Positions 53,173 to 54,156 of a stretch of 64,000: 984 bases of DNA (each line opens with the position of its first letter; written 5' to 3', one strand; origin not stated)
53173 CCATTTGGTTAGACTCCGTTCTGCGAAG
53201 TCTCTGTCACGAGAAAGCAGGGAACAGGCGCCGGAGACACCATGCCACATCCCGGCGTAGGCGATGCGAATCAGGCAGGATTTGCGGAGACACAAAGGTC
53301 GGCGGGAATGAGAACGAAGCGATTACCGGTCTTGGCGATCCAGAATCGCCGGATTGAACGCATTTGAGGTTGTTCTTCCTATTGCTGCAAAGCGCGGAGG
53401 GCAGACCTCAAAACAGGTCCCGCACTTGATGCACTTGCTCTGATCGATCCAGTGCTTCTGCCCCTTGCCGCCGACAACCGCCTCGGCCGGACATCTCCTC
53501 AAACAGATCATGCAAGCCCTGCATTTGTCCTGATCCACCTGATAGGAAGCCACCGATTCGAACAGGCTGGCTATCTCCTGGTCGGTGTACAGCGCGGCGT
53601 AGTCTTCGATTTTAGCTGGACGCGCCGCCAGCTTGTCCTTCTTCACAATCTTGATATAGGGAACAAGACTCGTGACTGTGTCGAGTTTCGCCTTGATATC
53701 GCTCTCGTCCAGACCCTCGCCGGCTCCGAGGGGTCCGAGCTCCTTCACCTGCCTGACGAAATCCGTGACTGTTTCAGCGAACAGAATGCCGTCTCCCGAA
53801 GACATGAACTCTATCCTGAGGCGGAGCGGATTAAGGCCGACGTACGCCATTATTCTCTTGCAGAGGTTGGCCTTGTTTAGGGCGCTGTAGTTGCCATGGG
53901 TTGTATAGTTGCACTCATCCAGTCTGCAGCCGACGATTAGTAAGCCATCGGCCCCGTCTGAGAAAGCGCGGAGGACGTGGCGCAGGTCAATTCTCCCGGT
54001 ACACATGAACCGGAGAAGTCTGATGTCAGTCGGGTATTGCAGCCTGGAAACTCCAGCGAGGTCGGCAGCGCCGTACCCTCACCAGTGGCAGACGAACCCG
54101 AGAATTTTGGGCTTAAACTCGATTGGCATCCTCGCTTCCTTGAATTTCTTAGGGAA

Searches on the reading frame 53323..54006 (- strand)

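Call 20: search_protein_families(library=pfam, proteins=[window:53323-54006:-], max_evalue=0.0001)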
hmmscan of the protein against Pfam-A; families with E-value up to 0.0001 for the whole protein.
window:53323-54006:- (227 aa): 10 families
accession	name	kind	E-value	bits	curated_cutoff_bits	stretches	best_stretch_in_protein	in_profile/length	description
PF02662.21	FlpD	-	6.8e-25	87.9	22.3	1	1-91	34-123/123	Methyl-viologen-reducing hydrogenase, delta subunit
PF00037.32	Fer4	-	7e-12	45.1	21.1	1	186-203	2-19/24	4Fe-4S binding domain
PF14697.11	Fer4_21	-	1.3e-10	41.6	35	1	156-203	2-52/59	4Fe-4S dicluster domain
PF12837.12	Fer4_6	-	3.3e-10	39.9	25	1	187-203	4-20/24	4Fe-4S binding domain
PF12797.12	Fer4_2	-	4.7e-10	39.2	24.5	1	184-203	2-21/22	4Fe-4S binding domain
PF13237.11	Fer4_10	-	1.3e-09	38.3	25.5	1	156-203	3-53/53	4Fe-4S dicluster domain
PF13187.11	Fer4_9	-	7.9e-09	35.9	27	1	161-204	1-49/52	4Fe-4S dicluster domain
PF12838.12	Fer4_7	-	4.8e-07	30.6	27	1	161-203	1-49/52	4Fe-4S dicluster domain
PF13183.11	Fer4_8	-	1.4e-06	29.2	27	0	190-204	3-17/68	4Fe-4S dicluster domain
PF13370.11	Fer4_13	-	5.4e-05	24.2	24.5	0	187-208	1-22/58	4Fe-4S single cluster domain of Ferredoxin I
